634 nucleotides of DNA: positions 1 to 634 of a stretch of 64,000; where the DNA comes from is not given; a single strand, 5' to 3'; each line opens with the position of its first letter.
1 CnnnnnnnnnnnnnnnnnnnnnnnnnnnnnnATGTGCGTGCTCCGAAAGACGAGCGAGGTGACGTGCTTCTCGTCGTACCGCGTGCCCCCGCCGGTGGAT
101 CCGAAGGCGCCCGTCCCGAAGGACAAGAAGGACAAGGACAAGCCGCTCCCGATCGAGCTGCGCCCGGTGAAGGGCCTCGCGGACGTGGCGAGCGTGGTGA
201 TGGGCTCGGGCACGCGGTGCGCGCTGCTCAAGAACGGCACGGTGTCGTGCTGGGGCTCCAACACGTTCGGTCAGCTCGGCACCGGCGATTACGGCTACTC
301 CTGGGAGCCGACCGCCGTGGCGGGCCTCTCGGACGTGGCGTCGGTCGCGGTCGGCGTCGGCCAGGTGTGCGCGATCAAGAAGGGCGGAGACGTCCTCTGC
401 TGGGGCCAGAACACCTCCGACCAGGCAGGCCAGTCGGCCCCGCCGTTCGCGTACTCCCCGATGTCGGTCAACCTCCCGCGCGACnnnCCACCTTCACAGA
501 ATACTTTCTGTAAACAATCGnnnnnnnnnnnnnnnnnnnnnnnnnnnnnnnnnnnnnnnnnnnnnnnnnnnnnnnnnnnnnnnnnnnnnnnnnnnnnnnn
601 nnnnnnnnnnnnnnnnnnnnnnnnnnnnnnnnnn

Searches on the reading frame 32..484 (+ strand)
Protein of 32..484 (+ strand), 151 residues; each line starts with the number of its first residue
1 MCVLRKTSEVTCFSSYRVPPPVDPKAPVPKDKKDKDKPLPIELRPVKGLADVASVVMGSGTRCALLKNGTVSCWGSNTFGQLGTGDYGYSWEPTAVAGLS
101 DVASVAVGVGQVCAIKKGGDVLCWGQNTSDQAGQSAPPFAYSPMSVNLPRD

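Call 88: search_protein_families(library=padloc, alignment_id=A5, max_evalue=1e-8)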
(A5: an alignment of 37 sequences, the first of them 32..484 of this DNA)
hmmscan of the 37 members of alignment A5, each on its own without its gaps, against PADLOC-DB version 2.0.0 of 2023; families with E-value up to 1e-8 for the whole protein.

A. member 1, window:32-484:+ (151 aa): 0 families

B. families by the number of members that match (of 37 scanned): 50 families (the first 25 are shown)
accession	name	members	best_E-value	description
PDLC02861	DpdF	1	9.8e-224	DpdF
PDLC02864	DpdF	1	1.4e-206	DpdF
PDLC02870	DpdF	1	2.6e-149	DpdF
PDLC02865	DpdF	1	1.1e-98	DpdF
PDLC03928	PsyrT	1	7e-97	-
PDLC02859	DpdF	1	1.1e-67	DpdF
PDLC04042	PD-T4-6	1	1.3e-55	-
PDLC04138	mad6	1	1.8e-55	mads_6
PDLC02863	DpdF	1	5.8e-51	DpdF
PDLC02868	DpdF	1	4.1e-50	DpdF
PDLC04053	PD-T4-6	1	8.1e-49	-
PDLC01089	C3a193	1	4.9e-47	poss. alt. Cas3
PDLC04061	PD-T4-6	1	3.8e-44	-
PDLC02872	DpdF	1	2.9e-43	DpdF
PDLC04039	PD-T4-6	1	1.5e-42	-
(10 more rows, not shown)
